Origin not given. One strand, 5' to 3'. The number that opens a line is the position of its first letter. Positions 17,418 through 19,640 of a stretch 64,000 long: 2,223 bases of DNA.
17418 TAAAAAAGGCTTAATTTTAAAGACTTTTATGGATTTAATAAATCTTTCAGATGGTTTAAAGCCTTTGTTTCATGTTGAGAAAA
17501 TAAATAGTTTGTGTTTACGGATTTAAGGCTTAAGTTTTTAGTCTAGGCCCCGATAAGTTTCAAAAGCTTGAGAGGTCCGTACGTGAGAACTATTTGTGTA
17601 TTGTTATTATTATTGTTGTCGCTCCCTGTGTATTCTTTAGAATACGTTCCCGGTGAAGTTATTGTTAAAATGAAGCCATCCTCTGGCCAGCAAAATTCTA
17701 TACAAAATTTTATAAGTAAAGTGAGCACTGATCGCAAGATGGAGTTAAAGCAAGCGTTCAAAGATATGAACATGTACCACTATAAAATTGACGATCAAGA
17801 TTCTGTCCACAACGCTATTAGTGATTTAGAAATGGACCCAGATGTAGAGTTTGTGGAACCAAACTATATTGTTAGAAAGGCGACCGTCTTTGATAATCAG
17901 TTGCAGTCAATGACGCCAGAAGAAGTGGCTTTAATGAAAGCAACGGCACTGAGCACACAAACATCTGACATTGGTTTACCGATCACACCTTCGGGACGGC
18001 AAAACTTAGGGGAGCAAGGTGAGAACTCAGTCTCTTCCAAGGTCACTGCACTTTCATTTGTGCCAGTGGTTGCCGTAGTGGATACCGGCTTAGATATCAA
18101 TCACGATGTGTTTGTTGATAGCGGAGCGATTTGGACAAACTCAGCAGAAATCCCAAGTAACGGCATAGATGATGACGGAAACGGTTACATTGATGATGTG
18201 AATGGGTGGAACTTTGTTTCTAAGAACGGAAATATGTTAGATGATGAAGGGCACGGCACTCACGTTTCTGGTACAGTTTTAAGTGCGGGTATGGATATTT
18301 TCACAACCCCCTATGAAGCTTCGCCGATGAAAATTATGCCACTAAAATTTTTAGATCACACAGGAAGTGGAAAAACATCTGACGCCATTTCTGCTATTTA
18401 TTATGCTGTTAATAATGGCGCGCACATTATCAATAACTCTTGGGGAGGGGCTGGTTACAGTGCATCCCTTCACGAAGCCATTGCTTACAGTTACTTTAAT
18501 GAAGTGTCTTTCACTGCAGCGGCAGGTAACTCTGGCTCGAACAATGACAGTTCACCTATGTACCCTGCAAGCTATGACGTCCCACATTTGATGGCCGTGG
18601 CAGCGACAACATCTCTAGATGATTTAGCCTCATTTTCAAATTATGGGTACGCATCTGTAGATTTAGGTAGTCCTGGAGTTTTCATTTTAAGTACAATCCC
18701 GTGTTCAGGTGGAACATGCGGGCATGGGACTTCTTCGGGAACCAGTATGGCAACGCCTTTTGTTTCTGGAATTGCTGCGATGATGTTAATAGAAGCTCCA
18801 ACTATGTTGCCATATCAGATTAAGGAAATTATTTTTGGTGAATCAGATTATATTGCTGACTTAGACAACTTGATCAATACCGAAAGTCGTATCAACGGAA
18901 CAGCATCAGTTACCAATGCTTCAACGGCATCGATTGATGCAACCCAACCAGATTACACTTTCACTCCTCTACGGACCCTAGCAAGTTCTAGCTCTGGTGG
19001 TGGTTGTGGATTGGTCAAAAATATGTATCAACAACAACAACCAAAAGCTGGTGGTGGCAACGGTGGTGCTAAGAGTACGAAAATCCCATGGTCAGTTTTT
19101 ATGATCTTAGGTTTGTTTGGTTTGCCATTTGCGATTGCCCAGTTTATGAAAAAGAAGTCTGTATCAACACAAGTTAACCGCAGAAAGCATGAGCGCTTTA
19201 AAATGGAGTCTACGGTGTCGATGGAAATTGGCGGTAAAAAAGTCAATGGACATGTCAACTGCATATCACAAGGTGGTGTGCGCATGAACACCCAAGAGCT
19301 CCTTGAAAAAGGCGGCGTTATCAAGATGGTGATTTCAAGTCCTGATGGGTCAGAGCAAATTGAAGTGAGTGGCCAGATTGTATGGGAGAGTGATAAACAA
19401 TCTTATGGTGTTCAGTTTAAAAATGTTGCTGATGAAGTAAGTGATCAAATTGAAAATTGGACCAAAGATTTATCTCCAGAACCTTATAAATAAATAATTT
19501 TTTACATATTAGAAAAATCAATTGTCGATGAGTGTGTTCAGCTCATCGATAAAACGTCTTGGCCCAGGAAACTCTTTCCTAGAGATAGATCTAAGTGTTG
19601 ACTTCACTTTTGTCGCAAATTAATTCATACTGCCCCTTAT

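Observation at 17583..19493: Extracytoplasmic subtilase fused through a single TM helix to a cytoplasmic PilZ (c-di-GMP receptor) domain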

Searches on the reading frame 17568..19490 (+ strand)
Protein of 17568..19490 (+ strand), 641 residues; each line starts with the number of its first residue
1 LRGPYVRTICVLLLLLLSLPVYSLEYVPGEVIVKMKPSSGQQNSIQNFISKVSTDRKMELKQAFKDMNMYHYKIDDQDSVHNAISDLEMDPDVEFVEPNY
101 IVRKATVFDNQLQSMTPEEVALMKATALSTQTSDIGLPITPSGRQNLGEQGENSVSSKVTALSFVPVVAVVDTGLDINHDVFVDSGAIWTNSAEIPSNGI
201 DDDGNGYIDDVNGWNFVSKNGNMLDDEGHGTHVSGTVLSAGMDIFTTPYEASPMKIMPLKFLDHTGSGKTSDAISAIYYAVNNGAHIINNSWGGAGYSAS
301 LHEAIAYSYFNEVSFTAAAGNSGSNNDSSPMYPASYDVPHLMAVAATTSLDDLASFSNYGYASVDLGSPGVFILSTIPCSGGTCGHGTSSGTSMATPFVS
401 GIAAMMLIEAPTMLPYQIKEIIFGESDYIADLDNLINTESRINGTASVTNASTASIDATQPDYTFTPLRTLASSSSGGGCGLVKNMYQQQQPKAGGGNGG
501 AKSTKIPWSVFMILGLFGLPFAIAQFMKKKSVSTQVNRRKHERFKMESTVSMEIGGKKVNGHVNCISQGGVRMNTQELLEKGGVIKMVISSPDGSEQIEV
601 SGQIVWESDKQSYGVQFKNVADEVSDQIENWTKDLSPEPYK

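Call 3: search_protein_families(library=pfam, proteins=[window:17568-19490:+], max_evalue=10)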
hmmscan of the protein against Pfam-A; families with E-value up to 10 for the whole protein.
window:17568-19490:+ (641 aa): 5 families
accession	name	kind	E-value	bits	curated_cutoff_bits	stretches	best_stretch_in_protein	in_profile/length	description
PF00082.27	Peptidase_S8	-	2.7e-41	142.2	21.8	1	166-423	4-270/288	Subtilase family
PF07238.19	PilZ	-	1e-16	61.6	22.5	1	537-632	1-100/102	PilZ domain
PF22148.1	Fervidolysin_NPro-like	-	1.2e-09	38.8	21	1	24-99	13-81/81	Fervidolysin N-terminal prodomain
PF05922.21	Inhibitor_I9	-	0.058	14.5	21.2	1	31-103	2-80/82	Peptidase inhibitor I9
PF11617.13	Cu-binding_MopE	-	0.26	12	27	1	187-210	8-30/30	Putative metal-binding motif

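Call 4: search_protein_families(library=ncbifam, proteins=[window:17568-19490:+], max_evalue=10)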
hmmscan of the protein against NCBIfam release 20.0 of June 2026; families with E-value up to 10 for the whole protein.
window:17568-19490:+ (641 aa): 11 families
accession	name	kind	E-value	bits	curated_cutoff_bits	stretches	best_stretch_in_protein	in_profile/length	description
TIGR03921.1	T7SS_mycosin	equivalog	1.6e-26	93.2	278.75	1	210-423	33-260/353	type VII secretion-associated serine protease mycosin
NF033595.1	denti_PrtP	equivalog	3.1e-19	69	300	2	288-429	342-481/606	dentilisin complex serine proteinase subunit PrtP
TIGR03895.1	protease_PatA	subfamily_domain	1.1e-13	50.9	421.05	1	229-408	1-178/606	PatA/PatG family cyanobactin maturation protease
NF049966.1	QH_SP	equivalog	1.3e-09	37.7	165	1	224-422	37-207/219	subtilisin-like serine protease QhpE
TIGR02266.1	gmx_TIGR02266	paralog_domain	1.9e-07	31.2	68.7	1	543-629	1-92/96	TIGR02266 family protein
NF051851.1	AtpSerPepEprS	equivalog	0.00035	18.7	1700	1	213-418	102-329/988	autotransporter serine peptidase EprS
NF040553.1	SGO_0316_fam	subfamily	0.0012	16.6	1400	1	167-302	289-439/1486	SGO_0316/SGO_0317 family LPXTG-anchored serine peptidase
NF033662.1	acid_disulf_rpt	repeat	0.011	15.4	41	1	194-209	5-20/32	acidic double-disulfide repeat-containing protein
TIGR03030.1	CelA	equivalog_domain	0.034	12.1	699.1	1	531-619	562-655/714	UDP-forming cellulose synthase catalytic subunit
NF040809.1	germ_prot_CspBA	exception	0.039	11.5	1250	2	360-407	430-473/1099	bifunctional germination protease/germinant receptor pseudoprotease CspBA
NF042956.1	IteS_antiphage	equivalog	1.3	7.1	900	0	80-179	172-270/747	S8 family anti-phage peptidase IteS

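Call 6: find_homologous_proteins(query=window:17568-19490:+, max_evalue=0.00001)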
Query window:17568-19490:+ (641 aa): 7846 proteins with E <= 0.00001 among 8000 candidates; the best 120 are listed.
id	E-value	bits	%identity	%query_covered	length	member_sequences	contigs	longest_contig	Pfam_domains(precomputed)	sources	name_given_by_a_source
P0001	0.0e+0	1442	100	100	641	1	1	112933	PF07238.20,PF22148.2,PF00082.28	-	-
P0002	5.9e-275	932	67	98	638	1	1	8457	PF07238.20,PF22148.2,PF00082.28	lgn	-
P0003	6.2e-272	922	65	98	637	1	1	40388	PF07238.20,PF22148.2,PF00082.28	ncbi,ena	-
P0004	4.6e-270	916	65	98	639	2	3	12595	PF07238.20,PF22148.2,PF00082.28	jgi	-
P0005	7.5e-263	892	63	99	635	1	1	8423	PF07238.20,PF22148.2,PF00082.28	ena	-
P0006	2.1e-230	785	60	95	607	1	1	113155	PF07238.20,PF22148.2,PF00082.28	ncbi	-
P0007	1.4e-195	670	51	99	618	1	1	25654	PF07238.20,PF22148.2,PF00082.28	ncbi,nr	ncbi:MAG: S8 family serine peptidase [Bdellovibrionales bacterium]|nr:S8 family serine peptidase [Bd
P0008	1.1e-191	657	50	98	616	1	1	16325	PF07238.20,PF22148.2,PF00082.28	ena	-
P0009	5.5e-191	654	50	98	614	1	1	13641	PF07238.20,PF22148.2,PF00082.28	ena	-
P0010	2.8e-189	649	50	98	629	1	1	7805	PF07238.20,PF22148.2,PF00082.28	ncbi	-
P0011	1.8e-188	646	52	95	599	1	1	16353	PF07238.20,PF22148.2,PF00082.28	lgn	-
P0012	6.7e-188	644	50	98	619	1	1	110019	PF07238.20,PF22148.2,PF00082.28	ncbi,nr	ncbi:MAG: S8 family serine peptidase [Bdellovibrionaceae bacterium]|nr:S8 family serine peptidase [P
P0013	6.8e-186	638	49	98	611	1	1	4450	PF07238.20,PF22148.2,PF00082.28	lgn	-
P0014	1.2e-182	627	50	96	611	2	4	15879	PF07238.20,PF22148.2,PF00082.28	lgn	-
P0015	2.7e-182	626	49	98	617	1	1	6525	PF07238.20,PF22148.2,PF00082.28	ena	-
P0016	2.8e-182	626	48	98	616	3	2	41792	PF07238.20,PF22148.2,PF00082.28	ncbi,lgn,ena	-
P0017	3.4e-182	625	48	98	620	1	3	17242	PF07238.20,PF22148.2,PF00082.28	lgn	-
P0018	5.3e-182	625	50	98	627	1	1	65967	PF07238.20,PF22148.2,PF00082.28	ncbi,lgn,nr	ncbi:MAG: S8 family serine peptidase [Bdellovibrionales bacterium]|nr:S8 family serine peptidase [Bd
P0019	4.4e-181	622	48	99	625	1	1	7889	PF07238.20,PF22148.2,PF00082.28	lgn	-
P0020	4.6e-181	622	47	99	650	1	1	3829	PF07238.20,PF22148.2,PF00082.28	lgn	-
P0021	8.4e-181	621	49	96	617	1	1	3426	PF07238.20,PF22148.2,PF00082.28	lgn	-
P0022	1.4e-180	620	50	98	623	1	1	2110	PF07238.20,PF22148.2,PF00082.28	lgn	-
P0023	2.4e-180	619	50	95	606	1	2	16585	PF07238.20,PF22148.2,PF00082.28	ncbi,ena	-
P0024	4.0e-180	619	47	95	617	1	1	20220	PF07238.20,PF22148.2,PF00082.28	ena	-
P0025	8.0e-180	618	50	95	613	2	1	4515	PF07238.20,PF22148.2,PF00082.28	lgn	-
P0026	1.8e-179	616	49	98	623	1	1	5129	PF07238.20,PF22148.2,PF00082.28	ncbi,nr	ncbi:MAG: S8 family serine peptidase [Bdellovibrionales bacterium]|nr:S8 family serine peptidase [Bd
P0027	3.7e-179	615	47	99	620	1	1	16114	PF07238.20,PF22148.2,PF00082.28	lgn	-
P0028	1.1e-178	614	46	99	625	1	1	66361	PF07238.20,PF22148.2,PF00082.28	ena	-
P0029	1.2e-178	614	49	98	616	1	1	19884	PF07238.20,PF22148.2,PF00082.28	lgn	-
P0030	1.3e-178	614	49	98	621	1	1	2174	PF07238.20,PF22148.2,PF00082.28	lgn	-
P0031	5.9e-178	611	48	97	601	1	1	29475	PF07238.20,PF22148.2,PF00082.28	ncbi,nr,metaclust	ncbi:MAG: hypothetical protein A2Z20_03080 [Bdellovibrionales bacterium RBG_16_40_8]|nr:MAG: hypothe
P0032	1.1e-177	611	49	99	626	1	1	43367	PF07238.20,PF22148.2,PF00082.28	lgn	-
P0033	4.5e-177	609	47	98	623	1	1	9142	PF07238.20,PF22148.2,PF00082.28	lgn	-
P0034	1.3e-176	607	47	96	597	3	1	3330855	PF07238.20,PF22148.2,PF00082.28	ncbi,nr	ncbi:MAG: S8 family serine peptidase [Pseudobdellovibrionaceae bacterium]|nr:MAG: S8 family serine p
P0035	3.2e-176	606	48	98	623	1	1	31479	PF07238.20,PF22148.2,PF00082.28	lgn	-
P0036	3.5e-176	606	48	98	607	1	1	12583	PF07238.20,PF22148.2,PF00082.28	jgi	jgi:hypothetical protein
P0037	3.7e-176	606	47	99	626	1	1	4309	PF07238.20,PF22148.2,PF00082.28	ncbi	-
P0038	3.8e-176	606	48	96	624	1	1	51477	PF07238.20,PF22148.2,PF00082.28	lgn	-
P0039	5.0e-176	605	47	98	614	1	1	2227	PF07238.20,PF22148.2,PF00082.28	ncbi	-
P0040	6.1e-176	605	45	98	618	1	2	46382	PF07238.20,PF22148.2,PF00082.28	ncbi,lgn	-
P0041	1.8e-175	603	48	95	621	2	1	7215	PF07238.20,PF22148.2,PF00082.28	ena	-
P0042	1.9e-175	603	48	95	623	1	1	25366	PF07238.20,PF22148.2,PF00082.28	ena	-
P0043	3.9e-175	602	47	96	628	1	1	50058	PF07238.20,PF22148.2,PF00082.28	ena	-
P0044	6.9e-175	601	46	99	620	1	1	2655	PF07238.20,PF22148.2,PF00082.28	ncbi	-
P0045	7.7e-175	601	47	96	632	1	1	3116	PF07238.20,PF22148.2,PF00082.28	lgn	-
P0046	1.3e-174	600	49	97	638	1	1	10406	PF07238.20,PF22148.2,PF00082.28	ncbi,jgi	jgi:subtilisin family serine protease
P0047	1.3e-174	600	46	98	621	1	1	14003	PF07238.20,PF22148.2,PF00082.28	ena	-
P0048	2.0e-174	600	47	98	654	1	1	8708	PF07238.20,PF22148.2,PF00082.28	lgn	-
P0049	2.7e-174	599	47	97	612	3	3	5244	PF07238.20,PF22148.2,PF00082.28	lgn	-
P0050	3.3e-174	599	47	97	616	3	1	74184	PF07238.20,PF22148.2,PF00082.28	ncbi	ncbi:MAG: S8 family serine peptidase [Bdellovibrionales bacterium]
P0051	3.8e-174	599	47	97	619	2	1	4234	PF07238.20,PF22148.2,PF00082.28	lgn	-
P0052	5.7e-174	598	48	98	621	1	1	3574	PF07238.20,PF22148.2,PF00082.28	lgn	-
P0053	1.6e-173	597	47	98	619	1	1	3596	PF07238.20,PF22148.2,PF00082.28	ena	-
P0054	1.8e-173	597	47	98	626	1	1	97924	PF07238.20,PF22148.2,PF00082.28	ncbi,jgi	jgi:subtilisin family serine protease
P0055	4.1e-173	595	47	98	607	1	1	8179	PF07238.20,PF22148.2,PF00082.28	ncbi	-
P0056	1.3e-172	594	48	95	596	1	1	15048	PF07238.20,PF00082.28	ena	-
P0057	1.4e-172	594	49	95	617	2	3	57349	PF07238.20,PF22148.2,PF00082.28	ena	-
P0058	2.1e-172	593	48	97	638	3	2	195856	PF07238.20,PF22148.2,PF00082.28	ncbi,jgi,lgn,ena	-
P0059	2.4e-172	593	46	98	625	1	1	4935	PF07238.20,PF22148.2,PF00082.28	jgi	jgi:subtilisin family serine protease/Tfp pilus assembly protein PilZ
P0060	4.3e-172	592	48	96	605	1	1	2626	PF07238.20,PF22148.2,PF00082.28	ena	-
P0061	5.5e-172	592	48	98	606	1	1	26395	PF07238.20,PF22148.2,PF00082.28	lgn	-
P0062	8.2e-172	591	46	98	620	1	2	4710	PF07238.20,PF22148.2,PF00082.28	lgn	-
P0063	1.1e-171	591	47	97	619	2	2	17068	PF07238.20,PF22148.2,PF00082.28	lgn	-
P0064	2.7e-171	589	48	95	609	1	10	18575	PF07238.20,PF22148.2,PF00082.28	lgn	-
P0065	3.0e-171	589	48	96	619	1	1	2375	PF07238.20,PF22148.2,PF00082.28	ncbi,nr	ncbi:MAG: S8 family serine peptidase [Nitrospira sp.]|nr:S8 family serine peptidase [Nitrospira sp.]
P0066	3.2e-171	589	48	98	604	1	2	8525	PF07238.20,PF22148.2,PF00082.28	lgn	-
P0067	3.9e-171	589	47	98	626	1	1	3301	PF07238.20,PF22148.2,PF00082.28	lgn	-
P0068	5.5e-171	588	47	98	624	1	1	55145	PF07238.20,PF22148.2,PF00082.28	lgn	-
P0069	6.6e-171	588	46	98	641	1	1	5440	PF07238.20,PF22148.2,PF00082.28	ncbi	-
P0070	1.4e-170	587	46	99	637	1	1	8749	PF07238.20,PF22148.2,PF00082.28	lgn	-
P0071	1.8e-170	587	47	98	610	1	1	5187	PF07238.20,PF00082.28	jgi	jgi:subtilisin family serine protease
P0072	2.0e-170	587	45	98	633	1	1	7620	PF07238.20,PF22148.2,PF00082.28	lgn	-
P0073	2.4e-170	586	45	96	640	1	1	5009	PF07238.20,PF22148.2,PF00082.28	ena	-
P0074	3.7e-170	586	48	98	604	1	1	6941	PF07238.20,PF22148.2,PF00082.28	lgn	-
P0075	4.7e-170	585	47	98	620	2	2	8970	PF07238.20,PF22148.2,PF00082.28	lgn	-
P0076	1.1e-169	584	47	98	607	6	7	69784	PF07238.20,PF22148.2,PF00082.28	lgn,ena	-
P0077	1.8e-169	583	48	98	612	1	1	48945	PF07238.20,PF22148.2,PF00082.28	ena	-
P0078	2.6e-169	583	47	97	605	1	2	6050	PF07238.20,PF22148.2,PF00082.28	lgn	-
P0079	4.8e-169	582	45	98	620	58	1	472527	PF07238.20,PF22148.2,PF00082.28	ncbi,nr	ncbi:MAG: S8 family serine peptidase [Bdellovibrionales bacterium]|nr:S8 family serine peptidase [Bd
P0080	6.8e-169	582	46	98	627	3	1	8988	PF07238.20,PF22148.2,PF00082.28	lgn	-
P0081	9.1e-169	581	47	98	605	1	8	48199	PF07238.20,PF22148.2,PF00082.28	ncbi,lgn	-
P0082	1.2e-168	581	47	98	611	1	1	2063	PF07238.20,PF22148.2,PF00082.28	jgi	jgi:subtilisin family serine protease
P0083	1.7e-168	580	45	98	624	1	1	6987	PF07238.20,PF22148.2,PF00082.28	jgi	jgi:subtilisin family serine protease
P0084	2.0e-168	580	47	98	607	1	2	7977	PF07238.20,PF22148.2,PF00082.28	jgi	jgi:subtilisin family serine protease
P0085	2.9e-168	579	45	98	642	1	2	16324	PF07238.20,PF22148.2,PF00082.28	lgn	-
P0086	2.9e-168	579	47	97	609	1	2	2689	PF07238.20,PF22148.2,PF00082.28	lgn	-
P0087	3.0e-168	579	46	97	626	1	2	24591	PF07238.20,PF22148.2,PF00082.28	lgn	-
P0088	3.3e-168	579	46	98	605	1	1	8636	PF07238.20,PF22148.2,PF00082.28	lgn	-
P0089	4.5e-168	579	46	99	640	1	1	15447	PF07238.20,PF22148.2,PF00082.28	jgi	-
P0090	6.6e-168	578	47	98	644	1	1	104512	PF07238.20,PF22148.2,PF00082.28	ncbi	ncbi:MAG: S8 family serine peptidase [Bdellovibrionales bacterium]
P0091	6.6e-168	578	45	98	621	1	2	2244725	PF07238.20,PF22148.2,PF00082.28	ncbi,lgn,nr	ncbi:MAG: S8 family serine peptidase [Bdellovibrionaceae bacterium]|nr:S8 family serine peptidase [B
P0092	9.0e-168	578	46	98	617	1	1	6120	PF07238.20,PF22148.2,PF00082.28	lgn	-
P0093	1.2e-167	577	45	98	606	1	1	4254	PF07238.20,PF22148.2,PF00082.28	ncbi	-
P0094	1.9e-167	577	47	98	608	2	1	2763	PF07238.20,PF22148.2,PF00082.28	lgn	-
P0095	2.0e-167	577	45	98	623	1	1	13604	PF07238.20,PF22148.2,PF00082.28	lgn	-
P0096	2.3e-167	576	47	98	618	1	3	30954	PF07238.20,PF22148.2,PF00082.28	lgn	-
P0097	5.3e-167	575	45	98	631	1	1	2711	PF07238.20,PF22148.2,PF00082.28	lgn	-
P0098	5.3e-167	575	47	96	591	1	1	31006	PF07238.20,PF22148.2,PF00082.28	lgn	-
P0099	6.3e-167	575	47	98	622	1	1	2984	PF07238.20,PF22148.2,PF00082.28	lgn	-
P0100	1.2e-166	574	47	98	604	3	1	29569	PF07238.20,PF22148.2,PF00082.28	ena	-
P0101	1.7e-166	574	46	98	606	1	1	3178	PF07238.20,PF22148.2,PF00082.28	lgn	-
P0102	2.0e-166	573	46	98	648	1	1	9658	PF07238.20,PF22148.2,PF00082.28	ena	-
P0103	2.5e-166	573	45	99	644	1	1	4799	PF07238.20,PF22148.2,PF00082.28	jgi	-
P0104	2.5e-166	573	47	97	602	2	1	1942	PF07238.20,PF22148.2,PF00082.28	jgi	jgi:hypothetical protein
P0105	2.8e-166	573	46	98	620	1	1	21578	PF07238.20,PF22148.2,PF00082.28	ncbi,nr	ncbi:S8 family serine peptidase [Bdellovibrionales bacterium]|nr:S8 family serine peptidase [Bdellov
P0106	2.8e-166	573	47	95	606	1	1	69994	PF07238.20,PF22148.2,PF00082.28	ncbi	-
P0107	4.1e-166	572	47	98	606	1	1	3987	PF07238.20,PF22148.2,PF00082.28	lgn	-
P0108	5.9e-166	572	47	98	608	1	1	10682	PF07238.20,PF22148.2,PF00082.28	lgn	-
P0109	6.4e-166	572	46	98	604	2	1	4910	PF07238.20,PF22148.2,PF00082.28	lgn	-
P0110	7.6e-166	571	46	98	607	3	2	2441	PF07238.20,PF22148.2,PF00082.28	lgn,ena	-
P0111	1.0e-165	571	46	98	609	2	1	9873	PF07238.20,PF22148.2,PF00082.28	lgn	-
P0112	1.0e-165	571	46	98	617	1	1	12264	PF07238.20,PF22148.2,PF00082.28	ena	-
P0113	1.0e-165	571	45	98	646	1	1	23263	PF07238.20,PF22148.2,PF00082.28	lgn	-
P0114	1.1e-165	571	47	97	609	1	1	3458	PF07238.20,PF22148.2,PF00082.28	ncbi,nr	ncbi:MAG: S8 family serine peptidase [Bdellovibrionaceae bacterium]|nr:S8 family serine peptidase [P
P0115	1.3e-165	571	45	99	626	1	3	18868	PF07238.20,PF22148.2,PF00082.28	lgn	-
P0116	1.5e-165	570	46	96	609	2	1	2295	PF07238.20,PF22148.2,PF00082.28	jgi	jgi:subtilisin family serine protease/Tfp pilus assembly protein PilZ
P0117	2.1e-165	570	46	98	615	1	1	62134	PF07238.20,PF22148.2,PF00082.28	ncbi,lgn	-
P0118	2.6e-165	570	47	99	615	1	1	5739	PF07238.20,PF22148.2,PF00082.28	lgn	-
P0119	3.0e-165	569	45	98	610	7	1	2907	PF07238.20,PF22148.2,PF00082.28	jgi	jgi:subtilisin family serine protease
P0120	3.1e-165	569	46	98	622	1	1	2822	PF07238.20,PF22148.2,PF00082.28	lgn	-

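Call 27: find_related_loci(query=A1, collection=genome_contigs, flank=8000)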
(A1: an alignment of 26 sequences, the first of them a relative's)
Query A1 (641 aa) in genome_contigs; peptide patterns used: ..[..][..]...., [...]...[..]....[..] (x = any residue, [..] = any of these).
600 stretches matched a pattern (row limit reached: there are more); 499 encode a relative of the query (tblastn E <= 1e-3); the best 80 are kept; 80 distinct loci.
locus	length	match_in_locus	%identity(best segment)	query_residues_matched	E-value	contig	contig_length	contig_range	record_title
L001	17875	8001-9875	59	6-635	0e+0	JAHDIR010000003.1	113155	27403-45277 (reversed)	MAG: Bdellovibrionales bacterium isolate MAG-98 RZ_469, whole genome shotgun sequence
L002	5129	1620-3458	49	9-636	0e+0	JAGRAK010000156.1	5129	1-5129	MAG: Bdellovibrionales bacterium isolate HKST-UBA16 NODE_156_length_5129_cov_2.722684, whole genome shotgun sequence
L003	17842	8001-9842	45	1-635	4e-173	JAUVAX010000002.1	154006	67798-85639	MAG: Pseudobdellovibrionaceae bacterium isolate CSMAG_230 CSMAG_230_k127_6119417_length_154006_cov_10.5159, whole genome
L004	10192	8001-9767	47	25-635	1e-172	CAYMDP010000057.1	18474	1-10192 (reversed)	MAG TPA_asm: uncultured Pseudobdellovibrionaceae bacterium isolate SRP329715_co2_48 genome assembly, contig: NODE_5867_l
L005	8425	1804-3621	47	25-635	3e-172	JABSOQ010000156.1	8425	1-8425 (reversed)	MAG: Bdellovibrionales bacterium isolate DT_12 DT-Bdellovibrionales-2_scaffold_157, whole genome shotgun sequence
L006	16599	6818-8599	46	23-635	2e-168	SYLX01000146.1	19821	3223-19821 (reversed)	MAG: Bdellovibrionales bacterium isolate F1-80-MAGs081 F1-80__c344900, whole genome shotgun sequence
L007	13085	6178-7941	47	21-636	2e-167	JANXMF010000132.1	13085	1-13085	MAG: Pseudobdellovibrionaceae bacterium isolate 336R_concoct_85_sub 336R_k141_2707515, whole genome shotgun sequence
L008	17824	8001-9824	45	25-641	1e-165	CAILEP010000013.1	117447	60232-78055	MAG: uncultured Bdellovibrionales bacterium isolate VK3_bin-0444 genome assembly, contig: bin-0444:13/35, whole genome s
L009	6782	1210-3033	44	6-635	2e-162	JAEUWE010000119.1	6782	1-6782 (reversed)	MAG: Bdellovibrionaceae bacterium isolate new MAG-399 k141_4316084, whole genome shotgun sequence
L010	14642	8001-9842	45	6-635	8e-180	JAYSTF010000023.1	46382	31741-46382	MAG: Pseudobdellovibrionaceae bacterium isolate GFS_12387 GFS_12387_22, whole genome shotgun sequence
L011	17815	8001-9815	44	6-632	4e-163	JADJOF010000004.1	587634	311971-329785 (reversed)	MAG: Bdellovibrionales bacterium isolate Fred_18-Q3-R57-64_BAT3C.339 tig00005571-10-5868040, whole genome shotgun sequen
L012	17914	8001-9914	43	1-632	1e-160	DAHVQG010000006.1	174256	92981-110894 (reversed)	MAG TPA_asm: Bdellovibrionales bacterium isolate clean60 NODE_6_length_174256_cov_8.337348, whole genome shotgun sequenc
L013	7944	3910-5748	43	5-635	1e-156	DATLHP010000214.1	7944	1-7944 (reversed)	MAG TPA_asm: Bdellovibrionales bacterium isolate SMAG_U13643 k141_601736, whole genome shotgun sequence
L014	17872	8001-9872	44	4-636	5e-156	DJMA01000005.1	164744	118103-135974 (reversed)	MAG TPA_asm: Bdellovibrionaceae bacterium UBA6502 UBA6502_contig_26, whole genome shotgun sequence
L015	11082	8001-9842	44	1-636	3e-154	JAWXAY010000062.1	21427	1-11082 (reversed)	MAG: Pseudomonadota bacterium isolate MP5IB2.201 k99_1861881, whole genome shotgun sequence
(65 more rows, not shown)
